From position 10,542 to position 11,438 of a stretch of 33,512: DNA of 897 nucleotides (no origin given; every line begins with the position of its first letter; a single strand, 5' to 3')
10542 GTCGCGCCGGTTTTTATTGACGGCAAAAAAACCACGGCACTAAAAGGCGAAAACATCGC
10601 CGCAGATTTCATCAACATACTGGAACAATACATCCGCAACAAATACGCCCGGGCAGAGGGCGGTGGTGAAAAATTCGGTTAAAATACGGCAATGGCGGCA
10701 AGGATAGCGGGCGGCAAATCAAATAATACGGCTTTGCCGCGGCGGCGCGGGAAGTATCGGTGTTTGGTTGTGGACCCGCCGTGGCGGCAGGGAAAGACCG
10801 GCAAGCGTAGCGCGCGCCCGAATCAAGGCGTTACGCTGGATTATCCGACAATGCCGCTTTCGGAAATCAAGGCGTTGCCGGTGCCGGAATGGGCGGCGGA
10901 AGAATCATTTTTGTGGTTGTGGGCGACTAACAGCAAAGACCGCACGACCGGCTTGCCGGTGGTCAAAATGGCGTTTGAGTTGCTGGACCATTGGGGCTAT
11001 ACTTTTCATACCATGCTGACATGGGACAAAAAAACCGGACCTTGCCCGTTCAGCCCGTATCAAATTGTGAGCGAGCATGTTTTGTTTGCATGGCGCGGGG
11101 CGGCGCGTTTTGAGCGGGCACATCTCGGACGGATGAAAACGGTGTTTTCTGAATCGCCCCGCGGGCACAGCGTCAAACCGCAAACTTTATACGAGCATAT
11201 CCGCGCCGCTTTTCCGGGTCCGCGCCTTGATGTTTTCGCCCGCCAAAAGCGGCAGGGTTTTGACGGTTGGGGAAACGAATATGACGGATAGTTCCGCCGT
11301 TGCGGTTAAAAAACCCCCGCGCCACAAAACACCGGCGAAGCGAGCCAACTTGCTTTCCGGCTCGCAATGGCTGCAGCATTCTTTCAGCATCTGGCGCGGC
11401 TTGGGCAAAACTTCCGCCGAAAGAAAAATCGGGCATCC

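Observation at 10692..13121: Three-gene translationally coupled cassette: MT-A70 methyltransferase, permuted SPPY methyltransferase, HNH nuclease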

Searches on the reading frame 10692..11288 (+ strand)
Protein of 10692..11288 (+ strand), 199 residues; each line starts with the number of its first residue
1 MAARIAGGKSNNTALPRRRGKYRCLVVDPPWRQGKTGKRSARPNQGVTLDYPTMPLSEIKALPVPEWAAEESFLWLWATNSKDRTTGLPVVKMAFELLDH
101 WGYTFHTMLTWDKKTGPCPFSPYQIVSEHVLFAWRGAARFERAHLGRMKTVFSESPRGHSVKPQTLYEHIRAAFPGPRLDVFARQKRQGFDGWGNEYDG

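Call 3: search_protein_families(library=pfam, proteins=[window:10692-11288:+], max_evalue=0.1)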
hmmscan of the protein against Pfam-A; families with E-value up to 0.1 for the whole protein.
window:10692-11288:+ (199 aa): 1 family
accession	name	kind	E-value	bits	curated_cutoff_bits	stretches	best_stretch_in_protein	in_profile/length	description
PF05063.20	MT-A70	-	2e-21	77.1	23.9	1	22-196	1-172/172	MT-A70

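Call 4: search_protein_families(library=ncbifam, proteins=[window:10692-11288:+], max_evalue=0.1)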
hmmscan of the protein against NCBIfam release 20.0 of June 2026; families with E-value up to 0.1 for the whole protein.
window:10692-11288:+ (199 aa): 0 families

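Call 5: search_protein_families(library=padloc, proteins=[window:10692-11288:+], max_evalue=0.1)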
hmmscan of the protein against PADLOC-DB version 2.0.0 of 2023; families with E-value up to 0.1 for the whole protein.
window:10692-11288:+ (199 aa): 3 families
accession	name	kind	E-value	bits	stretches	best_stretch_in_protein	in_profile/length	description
PDLC03262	MTase_II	-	2.5e-36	123.3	1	19-198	7-181/204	Type II methyltransferase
PDLC03221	MTase_II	-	4.2e-23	80.1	1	7-198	6-193/272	Type II methyltransferase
PDLC03229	MTase_II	-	0.034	10.9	1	100-139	276-315/436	Type II methyltransferase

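Call 9: find_homologous_proteins(query=window:10692-11288:+)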
Query window:10692-11288:+ (199 aa): 443 proteins with E <= 0.001 among 536 candidates; the best 120 are listed.
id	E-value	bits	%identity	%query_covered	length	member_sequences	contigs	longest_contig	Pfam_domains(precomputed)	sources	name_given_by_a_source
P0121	5.5e-125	433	91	99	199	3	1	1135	PF05063.21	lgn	-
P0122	6.8e-109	381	80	99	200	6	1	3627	PF05063.21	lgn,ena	-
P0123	2.3e-96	340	75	90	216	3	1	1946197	PF05063.21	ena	-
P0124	6.1e-93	328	70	92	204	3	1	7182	PF05063.21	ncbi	-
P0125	8.9e-91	321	71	90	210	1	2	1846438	PF05063.21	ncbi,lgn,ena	-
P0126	1.1e-90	321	71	91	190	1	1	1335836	PF05063.21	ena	-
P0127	1.8e-88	314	72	89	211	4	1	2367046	PF05063.21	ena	-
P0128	2.4e-88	314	68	98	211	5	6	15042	PF05063.21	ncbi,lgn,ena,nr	ncbi:MAG: MT-A70 family methyltransferase [Alphaproteobacteria bacterium]|nr:MT-A70 family methyltra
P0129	3.1e-88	313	68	92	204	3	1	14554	PF05063.21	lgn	-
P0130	2.3e-87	310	72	90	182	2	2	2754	PF05063.21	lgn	-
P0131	4.3e-87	309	68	92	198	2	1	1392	PF05063.21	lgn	-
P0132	2.7e-86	307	66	94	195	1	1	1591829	PF05063.21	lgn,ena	-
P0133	2.2e-85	304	67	90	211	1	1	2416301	PF05063.21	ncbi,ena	-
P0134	1.1e-84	302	68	92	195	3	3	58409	PF05063.21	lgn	-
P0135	1.6e-84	301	63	95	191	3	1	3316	PF05063.21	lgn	-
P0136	6.9e-84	299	65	95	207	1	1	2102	PF05063.21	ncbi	-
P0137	7.7e-84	299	69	89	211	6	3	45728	PF05063.21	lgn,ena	-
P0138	2.7e-83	297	63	92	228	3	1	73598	PF05063.21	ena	-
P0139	3.7e-83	297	66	91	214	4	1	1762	PF05063.21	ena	-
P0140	3.9e-83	296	61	99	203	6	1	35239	PF05063.21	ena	-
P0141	4.8e-83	296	63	96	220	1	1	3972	PF05063.21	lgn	-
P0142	1.1e-82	295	65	90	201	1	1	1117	PF05063.21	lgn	-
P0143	1.1e-82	295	61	99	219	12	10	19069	PF05063.21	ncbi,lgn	-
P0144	1.8e-82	294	60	99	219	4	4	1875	PF05063.21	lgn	-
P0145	3.9e-82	293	66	91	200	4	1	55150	PF05063.21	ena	-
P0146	5.5e-82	293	61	94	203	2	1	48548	PF05063.21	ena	-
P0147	8.1e-82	292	61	99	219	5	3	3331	PF05063.21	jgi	jgi:N6-adenosine-specific RNA methylase IME4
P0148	8.9e-82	292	62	93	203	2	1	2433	PF05063.21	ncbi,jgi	-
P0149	1.5e-81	291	63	95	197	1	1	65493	PF05063.21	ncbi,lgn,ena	-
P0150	2.1e-81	291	63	89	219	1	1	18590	PF05063.21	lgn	-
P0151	2.7e-81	290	66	89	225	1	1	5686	PF05063.21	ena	-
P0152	2.8e-81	290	65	89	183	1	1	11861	PF05063.21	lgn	-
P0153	3.3e-81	290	61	99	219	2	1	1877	PF05063.21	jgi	jgi:N6-adenosine-specific RNA methylase IME4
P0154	4.2e-81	290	66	89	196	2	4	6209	PF05063.21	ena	-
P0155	5.8e-81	289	61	92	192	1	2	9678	PF05063.21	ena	-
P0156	6.2e-81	289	64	92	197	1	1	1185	PF05063.21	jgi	jgi:N6-adenosine-specific RNA methylase IME4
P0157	6.4e-81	289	60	99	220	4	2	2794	PF05063.21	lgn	-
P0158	6.9e-81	289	60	99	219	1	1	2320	PF05063.21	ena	-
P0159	8.2e-81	289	65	92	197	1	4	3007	PF05063.21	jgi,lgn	-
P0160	9.5e-81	289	63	92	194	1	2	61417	PF05063.21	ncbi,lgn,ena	-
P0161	9.6e-81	289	63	93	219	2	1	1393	PF05063.21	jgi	jgi:N6-adenosine-specific RNA methylase IME4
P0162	1.6e-80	288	63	91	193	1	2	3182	PF05063.21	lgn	-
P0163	1.6e-80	288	66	89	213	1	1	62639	PF05063.21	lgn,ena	-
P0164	1.9e-80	288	64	90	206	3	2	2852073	PF05063.21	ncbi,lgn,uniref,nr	ncbi:MT-A70 family methyltransferase [Kangiella koreensis]|uniref:MT-A70 family protein n=1 Tax=Kang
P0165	2.5e-80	287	65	90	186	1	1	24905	PF05063.21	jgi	jgi:N6-adenosine-specific RNA methylase IME4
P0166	2.6e-80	287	66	89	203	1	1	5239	PF05063.21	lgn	-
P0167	2.8e-80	287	66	89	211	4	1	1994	PF05063.21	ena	-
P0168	2.9e-80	287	63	94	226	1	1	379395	PF05063.21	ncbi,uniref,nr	ncbi:S-adenosylmethionine-binding domain-containing protein [Polynucleobacter sp. IMCC 29146]|uniref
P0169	2.9e-80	287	61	96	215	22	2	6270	PF05063.21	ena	-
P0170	3.2e-80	287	63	92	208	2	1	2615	PF05063.21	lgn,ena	-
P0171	4.9e-80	286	61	94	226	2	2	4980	PF05063.21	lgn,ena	-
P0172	5.3e-80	286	63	89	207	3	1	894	PF05063.21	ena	-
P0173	5.6e-80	286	62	91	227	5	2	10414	PF05063.21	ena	-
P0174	6.0e-80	286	64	89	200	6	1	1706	PF05063.21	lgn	-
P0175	9.5e-80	285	63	90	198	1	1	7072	PF05063.21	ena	-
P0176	1.0e-79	285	66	89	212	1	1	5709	PF05063.21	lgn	-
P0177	1.0e-79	285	62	89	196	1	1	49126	PF05063.21,PF01555.25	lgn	-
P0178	1.0e-79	285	64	89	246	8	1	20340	PF05063.21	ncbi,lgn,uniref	ncbi:MT-A70 family methyltransferase [Synechococcus sp. H55.10]|uniref:MT-A70 family methyltransfera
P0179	1.2e-79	285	64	89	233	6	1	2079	PF05063.21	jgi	jgi:N6-adenosine-specific RNA methylase IME4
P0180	1.2e-79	285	64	91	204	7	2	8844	PF05063.21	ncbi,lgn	-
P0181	1.2e-79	285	62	93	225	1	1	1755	PF05063.21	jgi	jgi:N6-adenosine-specific RNA methylase IME4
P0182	1.5e-79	285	61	97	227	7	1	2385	PF05063.21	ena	-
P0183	1.7e-79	285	66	89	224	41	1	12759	PF05063.21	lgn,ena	-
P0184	1.8e-79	284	64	90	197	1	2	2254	PF05063.21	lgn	-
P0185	2.1e-79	284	66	89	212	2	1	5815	PF05063.21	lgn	-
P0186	2.5e-79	284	60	92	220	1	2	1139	PF05063.21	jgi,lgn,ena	jgi:N6-adenosine-specific RNA methylase IME4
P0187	3.5e-79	284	61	94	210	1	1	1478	PF05063.21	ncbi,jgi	jgi:N6-adenosine-specific RNA methylase IME4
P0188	4.1e-79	283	65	89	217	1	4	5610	PF05063.21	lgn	-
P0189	4.3e-79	283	63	89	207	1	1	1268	PF05063.21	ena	-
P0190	5.0e-79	283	66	89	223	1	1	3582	PF05063.21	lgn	-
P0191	5.0e-79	283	63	89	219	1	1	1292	PF05063.21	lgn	-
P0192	5.4e-79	283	63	90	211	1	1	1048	PF05063.21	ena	-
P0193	5.7e-79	283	63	92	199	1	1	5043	PF05063.21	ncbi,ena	-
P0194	6.2e-79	283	63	92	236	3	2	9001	PF05063.21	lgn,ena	-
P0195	7.1e-79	283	64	89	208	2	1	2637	PF05063.21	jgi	-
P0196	8.6e-79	282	63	89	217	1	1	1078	PF05063.21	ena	-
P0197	8.6e-79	282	63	89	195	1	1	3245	PF05063.21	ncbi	-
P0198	9.9e-79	282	60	94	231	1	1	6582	PF05063.21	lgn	-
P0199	1.0e-78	282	63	89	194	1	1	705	PF05063.21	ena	-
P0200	1.2e-78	282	62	89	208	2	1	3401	PF05063.21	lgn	-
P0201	1.2e-78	282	63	88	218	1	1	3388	PF05063.21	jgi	-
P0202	1.4e-78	282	63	91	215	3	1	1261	PF05063.21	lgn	-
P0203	1.7e-78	281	63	94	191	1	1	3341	PF05063.21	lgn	-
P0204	1.7e-78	281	63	90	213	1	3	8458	PF05063.21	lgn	-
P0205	1.8e-78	281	63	89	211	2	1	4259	PF05063.21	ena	-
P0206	1.9e-78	281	62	91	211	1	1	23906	PF05063.21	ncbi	-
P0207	2.2e-78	281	62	91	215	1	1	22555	PF05063.21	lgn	-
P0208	2.6e-78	281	61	92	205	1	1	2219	PF05063.21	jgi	jgi:N6-adenosine-specific RNA methylase IME4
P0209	3.2e-78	280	61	89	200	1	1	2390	PF05063.21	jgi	jgi:N6-adenosine-specific RNA methylase IME4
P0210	3.8e-78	280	59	93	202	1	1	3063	PF05063.21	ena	-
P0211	4.0e-78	280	60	95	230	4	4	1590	PF05063.21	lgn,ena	-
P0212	4.0e-78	280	63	89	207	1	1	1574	PF05063.21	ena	-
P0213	4.1e-78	280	61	90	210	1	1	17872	PF05063.21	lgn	-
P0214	4.1e-78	280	59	96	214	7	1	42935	PF05063.21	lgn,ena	-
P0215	4.4e-78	280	59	95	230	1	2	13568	PF05063.21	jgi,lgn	jgi:N6-adenosine-specific RNA methylase IME4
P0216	4.4e-78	280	63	89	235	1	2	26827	PF05063.21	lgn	-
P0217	4.8e-78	280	60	96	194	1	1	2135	PF05063.21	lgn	-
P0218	4.9e-78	280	64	89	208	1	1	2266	PF05063.21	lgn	-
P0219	6.3e-78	279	62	89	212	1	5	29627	PF05063.21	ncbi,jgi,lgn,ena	jgi:N6-adenosine-specific RNA methylase IME4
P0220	6.4e-78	279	63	90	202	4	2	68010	PF05063.21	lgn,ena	-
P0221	6.5e-78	279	60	91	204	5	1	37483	PF05063.21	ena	-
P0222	6.8e-78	279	62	89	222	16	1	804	PF05063.21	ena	-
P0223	6.8e-78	279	62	89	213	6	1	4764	PF05063.21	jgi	jgi:N6-adenosine-specific RNA methylase IME4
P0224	8.8e-78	279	62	91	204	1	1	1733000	PF05063.21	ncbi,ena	-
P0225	1.1e-77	279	62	89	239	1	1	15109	PF05063.21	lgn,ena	-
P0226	1.2e-77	279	60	92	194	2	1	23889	PF05063.21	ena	-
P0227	1.3e-77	278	59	91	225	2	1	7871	PF05063.21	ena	-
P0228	1.4e-77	278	62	91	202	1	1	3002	PF05063.21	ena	-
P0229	1.5e-77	278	63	89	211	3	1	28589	PF05063.21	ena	-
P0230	1.9e-77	278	60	89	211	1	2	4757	PF05063.21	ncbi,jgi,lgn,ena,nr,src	ncbi:MAG TPA: MT-A70 family methyltransferase [Marinilabiliaceae bacterium]|nr:MT-A70 family methylt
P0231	2.0e-77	278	62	92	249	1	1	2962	PF05063.21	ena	-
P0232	2.1e-77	278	63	89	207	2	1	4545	PF05063.21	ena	-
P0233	2.2e-77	278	61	92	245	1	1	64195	PF05063.21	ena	-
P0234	2.3e-77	278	62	89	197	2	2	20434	PF05063.21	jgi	-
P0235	2.3e-77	278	59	90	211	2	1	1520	PF05063.21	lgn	-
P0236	2.5e-77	278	60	89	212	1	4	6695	PF05063.21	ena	-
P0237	3.7e-77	277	60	91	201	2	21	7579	PF05063.21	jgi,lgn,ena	-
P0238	3.8e-77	277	62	89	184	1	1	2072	PF05063.21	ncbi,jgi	ncbi:MAG: MT-A70 family methyltransferase [Candidatus Hermodarchaeia archaeon]|jgi:N6-adenosine-spec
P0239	4.5e-77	277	61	92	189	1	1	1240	PF05063.21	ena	-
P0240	4.7e-77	277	63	88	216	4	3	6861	PF05063.21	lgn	-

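Call 16: find_related_loci(query=A1, collection=genome_contigs, flank=6000)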
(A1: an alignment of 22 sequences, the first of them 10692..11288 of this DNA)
Query A1 (199 aa) in genome_contigs; peptide patterns used: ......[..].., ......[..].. (x = any residue, [..] = any of these).
75 stretches matched a pattern; 63 encode a relative of the query (tblastn E <= 1e-3); 62 distinct loci.
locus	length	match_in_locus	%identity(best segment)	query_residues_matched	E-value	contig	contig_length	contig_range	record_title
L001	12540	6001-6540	75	18-197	6e-98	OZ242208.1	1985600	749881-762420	MAG: Gammaproteobacteria bacterium isolate 08dfc7d2-33aa-48a5-bccb-5c38dce217f4 genome assembly, chromosome: 1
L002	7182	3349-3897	70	16-198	1e-92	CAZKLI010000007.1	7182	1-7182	MAG TPA_asm: uncultured Chromatiales bacterium isolate SRP338948_co1_35 genome assembly, contig: k141_309089, whole geno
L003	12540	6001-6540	71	20-199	8e-92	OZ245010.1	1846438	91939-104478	MAG: Candidatus Oxydemutatoraceae bacterium isolate ab49ed24-c91f-451f-9d16-9eaa7661b6c2 genome assembly, chromosome: 1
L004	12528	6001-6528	72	22-197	2e-89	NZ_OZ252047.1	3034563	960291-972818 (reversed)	MAG: Candidatus Spongiihabitans sp. isolate 0f302991-e8ce-4c27-b8b3-1c27fcb5bdee chromosome 1, complete sequence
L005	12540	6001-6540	67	18-197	9e-88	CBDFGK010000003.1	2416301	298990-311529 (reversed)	MAG: Halieaceae bacterium isolate fd9141fe-22cf-4887-b29a-07f7446957af genome assembly, contig: contig_3, whole genome s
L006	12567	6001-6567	63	9-197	9e-85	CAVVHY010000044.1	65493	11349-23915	MAG: uncultured Gammaproteobacteria bacterium isolate MFD02923.bin.3.140 genome assembly, contig: contig_53854, whole ge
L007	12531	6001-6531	64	21-197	4e-83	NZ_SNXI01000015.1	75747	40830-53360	Idiomarina aquatica strain 18_TX Ga0222416_115, whole genome shotgun sequence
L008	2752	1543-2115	62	7-197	1e-84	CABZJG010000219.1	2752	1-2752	MAG: Rhodobacteraceae bacterium isolate AG-337-I11 genome assembly, contig: AG-337-I11_NODE_219, whole genome shotgun se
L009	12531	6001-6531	64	21-197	2e-82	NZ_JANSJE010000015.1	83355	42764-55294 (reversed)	Synechococcus sp. H55.6 NODE_15+_length_83355_cov_71.0671, whole genome shotgun sequence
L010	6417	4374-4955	59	1-197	2e-82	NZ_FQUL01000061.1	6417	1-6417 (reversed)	Ferrithrix thermotolerans DSM 19514, whole genome shotgun sequence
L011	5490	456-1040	60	9-197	5e-82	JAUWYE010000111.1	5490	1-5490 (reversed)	MAG: Dehalococcoidia bacterium isolate CSMAG_2702 CSMAG_2702_k141_588498_length_5490_cov_36.7039, whole genome shotgun s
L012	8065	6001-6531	64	21-197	1e-81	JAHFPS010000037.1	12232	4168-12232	MAG: Rickettsia sp. isolate nzgw532 NODE_1944_length_12233_cov_10.613854, whole genome shotgun sequence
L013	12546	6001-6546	62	16-197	6e-81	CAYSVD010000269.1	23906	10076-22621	MAG TPA_asm: uncultured Pseudohongiella sp. isolate SRP338948_co1_16 genome assembly, contig: k141_249534, whole genome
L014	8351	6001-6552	61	15-197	4e-80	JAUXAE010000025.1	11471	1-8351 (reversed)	MAG: Dehalococcoidales bacterium isolate CSMAG_2754 CSMAG_2754_k141_379443_length_11471_cov_9.0000, whole genome shotgun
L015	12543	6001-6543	62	16-196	2e-79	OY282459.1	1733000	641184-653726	MAG: uncultured Alphaproteobacteria bacterium genome assembly, chromosome: 1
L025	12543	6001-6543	57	16-196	4e-76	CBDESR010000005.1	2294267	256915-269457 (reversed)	MAG: Dehalococcoidia bacterium isolate 12ea5684-3b4d-425b-8812-d35473491086 genome assembly, contig: contig_5, whole gen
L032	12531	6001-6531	59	21-197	5e-75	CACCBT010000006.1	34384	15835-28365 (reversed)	uncultured Pelagibacteraceae bacterium isolate AG-360-D04 genome assembly, contig: AG-360-D04_NODE_6, whole genome shotg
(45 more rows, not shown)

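Call 43: search_solved_structures(query=window:10692-11288:+, max_evalue=0.01, show_alignments=1)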
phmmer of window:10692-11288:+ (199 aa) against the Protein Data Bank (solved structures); distinct sequences matched with E-value up to 0.01: 6.
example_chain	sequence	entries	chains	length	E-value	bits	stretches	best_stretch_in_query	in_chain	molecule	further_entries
7f4r_A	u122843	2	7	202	2.3e-14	56.9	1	17-193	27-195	MT-a70 family protein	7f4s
7f4l_C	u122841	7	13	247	4.1e-14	56.1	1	17-193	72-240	MT-a70 family protein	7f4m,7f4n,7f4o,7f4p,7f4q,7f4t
7yi8_B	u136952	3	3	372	1.2e-13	54.5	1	17-193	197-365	MT-a70 family protein | mRNA m(6)A methyltransferase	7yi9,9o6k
8xyl_A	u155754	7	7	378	1.3e-13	54.5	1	17-193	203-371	MT-a70 family protein | mRNA m(6)A methyltransferase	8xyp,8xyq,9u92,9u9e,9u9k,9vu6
8xyx_A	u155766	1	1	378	1.5e-12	51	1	17-193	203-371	MT-a70 family protein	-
7cv6_B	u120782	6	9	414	5.4e-07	32.8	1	19-196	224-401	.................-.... protein 2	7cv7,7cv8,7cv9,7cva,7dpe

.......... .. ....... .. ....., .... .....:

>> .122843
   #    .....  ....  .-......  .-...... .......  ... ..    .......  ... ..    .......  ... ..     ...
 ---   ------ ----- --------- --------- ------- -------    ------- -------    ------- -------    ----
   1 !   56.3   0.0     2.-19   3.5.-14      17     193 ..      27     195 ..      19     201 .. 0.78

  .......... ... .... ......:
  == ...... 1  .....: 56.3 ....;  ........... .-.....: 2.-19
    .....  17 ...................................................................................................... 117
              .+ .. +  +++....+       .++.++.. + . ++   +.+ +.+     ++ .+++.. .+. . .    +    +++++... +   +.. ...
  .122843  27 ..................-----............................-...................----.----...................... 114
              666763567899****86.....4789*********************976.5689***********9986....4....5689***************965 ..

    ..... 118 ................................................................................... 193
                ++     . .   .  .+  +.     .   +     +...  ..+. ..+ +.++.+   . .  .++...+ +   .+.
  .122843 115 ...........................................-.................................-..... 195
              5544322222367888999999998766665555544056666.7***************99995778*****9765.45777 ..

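Call 85: search_solved_structures(query=L032:6608-7357:+, max_evalue=10)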
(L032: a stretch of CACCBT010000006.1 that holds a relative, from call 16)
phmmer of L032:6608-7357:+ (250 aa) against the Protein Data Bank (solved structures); distinct sequences matched with E-value up to 10: 1.
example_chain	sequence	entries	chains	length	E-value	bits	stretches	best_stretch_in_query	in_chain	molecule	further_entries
3eur_A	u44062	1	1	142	0.35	13.8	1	34-77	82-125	uncharacterized protein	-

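Call 86: search_protein_families(library=ncbifam, proteins=[L032:6608-7357:+], max_evalue=0.1)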
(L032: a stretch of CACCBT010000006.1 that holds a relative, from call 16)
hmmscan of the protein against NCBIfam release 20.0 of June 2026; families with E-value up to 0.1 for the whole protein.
L032:6608-7357:+ (250 aa): 0 families

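Call 90: search_protein_families(library=pfam, proteins=[L032:6608-7357:+, L032:9112-9840:+, L025:7810-8283:+], max_evalue=1)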
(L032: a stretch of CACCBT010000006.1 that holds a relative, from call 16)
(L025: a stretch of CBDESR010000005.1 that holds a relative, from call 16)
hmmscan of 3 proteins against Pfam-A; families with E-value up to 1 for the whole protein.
L032:6608-7357:+ (250 aa): 0 families

L032:9112-9840:+ (243 aa): 3 families
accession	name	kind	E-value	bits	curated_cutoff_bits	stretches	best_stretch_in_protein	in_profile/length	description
PF01844.29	HNH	-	1.5e-06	28.7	21.4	1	197-239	1-46/47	HNH endonuclease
PF14279.12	HNH_5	-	7.2e-05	23.1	27.5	1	197-241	1-47/56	HNH endonuclease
PF18062.7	RE_AspBHI_N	-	0.04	13.9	27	1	6-74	3-63/185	Restriction endonuclease AspBHI N-terminal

L025:7810-8283:+ (158 aa): 1 family
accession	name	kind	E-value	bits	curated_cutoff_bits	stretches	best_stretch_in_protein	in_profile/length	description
PF24777.1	DUF7700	-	2e-08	34.5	25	1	51-133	31-108/115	Domain of unknown function (DUF7700)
